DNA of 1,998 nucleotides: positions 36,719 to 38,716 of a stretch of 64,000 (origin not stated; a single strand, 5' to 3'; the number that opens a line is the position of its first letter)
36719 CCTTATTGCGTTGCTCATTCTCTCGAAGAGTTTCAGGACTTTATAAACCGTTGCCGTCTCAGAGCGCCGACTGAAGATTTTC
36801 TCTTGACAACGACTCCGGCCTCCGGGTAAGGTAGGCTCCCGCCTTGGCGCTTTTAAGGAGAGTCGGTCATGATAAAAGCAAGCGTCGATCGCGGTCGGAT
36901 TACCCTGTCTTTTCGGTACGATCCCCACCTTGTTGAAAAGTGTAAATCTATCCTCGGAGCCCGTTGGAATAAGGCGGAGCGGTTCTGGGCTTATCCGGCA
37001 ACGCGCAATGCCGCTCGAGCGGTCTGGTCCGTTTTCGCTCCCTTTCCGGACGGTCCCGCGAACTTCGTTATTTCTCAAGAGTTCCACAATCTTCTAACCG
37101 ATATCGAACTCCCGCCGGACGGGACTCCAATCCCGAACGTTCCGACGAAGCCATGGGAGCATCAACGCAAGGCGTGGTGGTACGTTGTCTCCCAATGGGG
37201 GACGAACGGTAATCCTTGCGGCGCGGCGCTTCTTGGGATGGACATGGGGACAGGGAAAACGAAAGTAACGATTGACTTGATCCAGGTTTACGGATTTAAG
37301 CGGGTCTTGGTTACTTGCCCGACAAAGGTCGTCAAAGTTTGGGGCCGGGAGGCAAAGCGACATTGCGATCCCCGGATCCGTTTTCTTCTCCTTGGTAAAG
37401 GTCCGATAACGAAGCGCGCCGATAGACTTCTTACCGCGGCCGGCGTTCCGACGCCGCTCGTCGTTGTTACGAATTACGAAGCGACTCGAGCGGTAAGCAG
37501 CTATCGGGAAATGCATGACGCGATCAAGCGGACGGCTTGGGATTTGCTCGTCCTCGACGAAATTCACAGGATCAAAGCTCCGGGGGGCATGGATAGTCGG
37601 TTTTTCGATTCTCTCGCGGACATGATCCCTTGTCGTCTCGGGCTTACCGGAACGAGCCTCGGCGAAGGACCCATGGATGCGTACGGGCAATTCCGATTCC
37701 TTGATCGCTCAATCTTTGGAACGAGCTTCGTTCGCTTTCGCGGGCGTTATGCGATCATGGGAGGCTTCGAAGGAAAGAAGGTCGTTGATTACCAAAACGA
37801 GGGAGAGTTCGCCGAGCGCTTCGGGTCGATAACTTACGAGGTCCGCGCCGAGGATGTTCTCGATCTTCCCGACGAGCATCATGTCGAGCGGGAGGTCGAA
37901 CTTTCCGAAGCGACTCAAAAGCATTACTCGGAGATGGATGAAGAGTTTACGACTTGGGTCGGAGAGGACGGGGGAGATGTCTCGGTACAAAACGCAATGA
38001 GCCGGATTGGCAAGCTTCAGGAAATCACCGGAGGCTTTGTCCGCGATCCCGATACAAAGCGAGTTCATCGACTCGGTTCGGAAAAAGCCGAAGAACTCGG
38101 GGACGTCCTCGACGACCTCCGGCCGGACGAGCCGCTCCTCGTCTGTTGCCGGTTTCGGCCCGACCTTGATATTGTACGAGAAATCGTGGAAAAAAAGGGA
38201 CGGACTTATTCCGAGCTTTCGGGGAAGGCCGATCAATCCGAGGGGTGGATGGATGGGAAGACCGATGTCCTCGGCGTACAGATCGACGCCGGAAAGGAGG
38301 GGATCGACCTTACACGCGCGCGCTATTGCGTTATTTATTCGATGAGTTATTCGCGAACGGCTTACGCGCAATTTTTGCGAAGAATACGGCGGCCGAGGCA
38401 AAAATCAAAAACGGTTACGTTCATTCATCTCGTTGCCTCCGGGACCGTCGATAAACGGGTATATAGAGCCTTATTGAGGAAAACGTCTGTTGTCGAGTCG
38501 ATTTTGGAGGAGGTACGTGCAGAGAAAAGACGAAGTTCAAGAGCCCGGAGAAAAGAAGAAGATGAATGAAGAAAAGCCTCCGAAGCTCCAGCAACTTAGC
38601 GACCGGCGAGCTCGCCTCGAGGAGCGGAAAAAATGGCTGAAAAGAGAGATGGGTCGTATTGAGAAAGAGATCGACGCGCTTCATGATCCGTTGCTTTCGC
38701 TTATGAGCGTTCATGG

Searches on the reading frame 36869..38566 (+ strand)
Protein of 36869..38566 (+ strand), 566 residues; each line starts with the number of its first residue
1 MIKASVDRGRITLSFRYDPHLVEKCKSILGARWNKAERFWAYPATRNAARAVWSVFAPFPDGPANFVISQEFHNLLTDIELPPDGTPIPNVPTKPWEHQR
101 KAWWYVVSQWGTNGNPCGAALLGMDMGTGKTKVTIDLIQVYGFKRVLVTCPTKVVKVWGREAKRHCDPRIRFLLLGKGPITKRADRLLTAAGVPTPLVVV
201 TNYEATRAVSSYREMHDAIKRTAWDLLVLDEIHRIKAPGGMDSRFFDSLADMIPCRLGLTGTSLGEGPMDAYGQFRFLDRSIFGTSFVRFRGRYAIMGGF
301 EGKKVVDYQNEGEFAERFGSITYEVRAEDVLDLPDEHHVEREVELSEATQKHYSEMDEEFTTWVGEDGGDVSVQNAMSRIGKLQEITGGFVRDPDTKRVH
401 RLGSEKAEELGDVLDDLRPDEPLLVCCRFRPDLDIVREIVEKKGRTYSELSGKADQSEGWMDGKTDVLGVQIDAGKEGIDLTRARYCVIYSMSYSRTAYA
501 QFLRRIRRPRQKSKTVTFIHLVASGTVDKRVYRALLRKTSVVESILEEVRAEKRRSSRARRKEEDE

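Call 13: search_protein_families(library=phrogs, proteins=[window:36869-38566:+], max_evalue=0.001)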
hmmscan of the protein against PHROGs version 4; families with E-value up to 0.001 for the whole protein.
window:36869-38566:+ (566 aa): 4 families
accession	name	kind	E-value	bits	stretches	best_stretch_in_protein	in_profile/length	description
phrog_62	-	DNA, RNA and nucleotide metabolism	6.5e-102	343.1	1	30-561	659-1148/1881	DNA helicase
phrog_16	-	DNA, RNA and nucleotide metabolism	2.5e-15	56.8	1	90-529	268-605/986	DNA helicase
phrog_29996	-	unknown function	3e-08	33.1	1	119-295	744-906/1189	-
phrog_11354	-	unknown function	1.1e-07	32.5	1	455-552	14-111/116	-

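Call 27: search_dna_similar(query=window:36869-38566:+, collection=phages, mode=protein, max_rows=15)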
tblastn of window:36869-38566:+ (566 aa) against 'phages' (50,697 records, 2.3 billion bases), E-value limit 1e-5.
Records with a match: 2205; places in all: 2209; records where one place covers at least 80% of the query: 258.
Best place of each record, by identity: <60% 2205.
By first word of the organism name: Salmonella 438; Escherichia 281; Gordonia 179; Streptococcus 135; Bacteroides 103; Staphylococcus 101; Arthrobacter 94; Pseudomonas 91; Enterococcus 59; Vibrio 53; and 120 more.
By host as written in the record: Escherichia coli 150; - 149; Gordonia terrae 3612 103; Arthrobacter sp. ATCC 21022 82; Salmonella enterica subsp. enterica serovar Typhimurium 72; Salmonella enterica 71; Salmonella enterica subsp. enterica serovar Enteritidis 57; Salmonella sp. 43; and 680 more.
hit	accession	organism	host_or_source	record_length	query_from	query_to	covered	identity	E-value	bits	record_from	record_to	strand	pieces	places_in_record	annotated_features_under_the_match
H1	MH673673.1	Thermus phage phiLo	Thermus thermophilus HB8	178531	96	546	80%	37.1%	9e-71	253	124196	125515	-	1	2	SNF2-related protein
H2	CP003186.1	Thermoanaerobacterium phage THSA-485A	Thermoanaerobacterium saccharolyticum ...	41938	23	546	93%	30.2%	1e-64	235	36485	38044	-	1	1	SNF2-related protein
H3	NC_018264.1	Thermoanaerobacterium phage THSA-485A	Thermoanaerobacterium saccharolyticum ...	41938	23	546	93%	30.2%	1e-64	235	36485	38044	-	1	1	DNA helicase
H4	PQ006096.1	bajarodcaudo virus 5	Peromyscus fraterculus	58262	90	546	81%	32.2%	8e-58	215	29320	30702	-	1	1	chromatin remodeling complex ATPase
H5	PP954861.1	Pseudomonas phage Lebethron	Pseudomonas taiwanensis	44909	87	546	81%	31.8%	3e-46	181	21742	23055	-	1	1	DNA helicase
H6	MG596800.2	Pseudomonas phage PMBT14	Pseudomonas fluorescens ATCC 13525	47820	77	546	83%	30.6%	6e-47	182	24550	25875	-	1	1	DNA helicase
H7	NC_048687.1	Pseudomonas phage PMBT14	Pseudomonas fluorescens ATCC 13525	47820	77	546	83%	30.6%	6e-47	182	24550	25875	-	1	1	DNA helicase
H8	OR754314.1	Pseudomonas phage vB_PmeS_STP12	Pseudomonas mendocina STP12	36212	87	546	81%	31.2%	3e-45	177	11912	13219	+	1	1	record has no annotation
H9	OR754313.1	Stutzerimonas phage vB_SstS_STP9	Stutzerimonas stutzeri STP9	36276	87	546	81%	31.2%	3e-45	177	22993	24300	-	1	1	record has no annotation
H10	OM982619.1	Pseudomonas phage Almagne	Pseudomonas syringae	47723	77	546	83%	30.5%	4e-47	183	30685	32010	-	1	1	DNA helicase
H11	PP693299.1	Yersinia phage vB_YenM_P744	Yersinia enterocolitica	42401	85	546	82%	30.6%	2e-38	157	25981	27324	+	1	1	DNA helicase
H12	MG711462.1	Faecalibacterium phage FP_Epona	Faecalibacterium prausnitzii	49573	124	546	75%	32.7%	1e-55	208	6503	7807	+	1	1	SNF2 family helicase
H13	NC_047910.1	Faecalibacterium phage FP_Epona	Faecalibacterium prausnitzii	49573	124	546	75%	32.7%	1e-55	208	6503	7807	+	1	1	DNA helicase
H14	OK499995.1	Serratia phage vB_SmaS_Tlacuache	Serratia marcescens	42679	87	546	81%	30.0%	5e-41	165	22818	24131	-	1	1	hypothetical protein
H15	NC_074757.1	Serratia phage vB_SmaS_Tlacuache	Serratia marcescens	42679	87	546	81%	30.0%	5e-41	165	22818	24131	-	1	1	hypothetical protein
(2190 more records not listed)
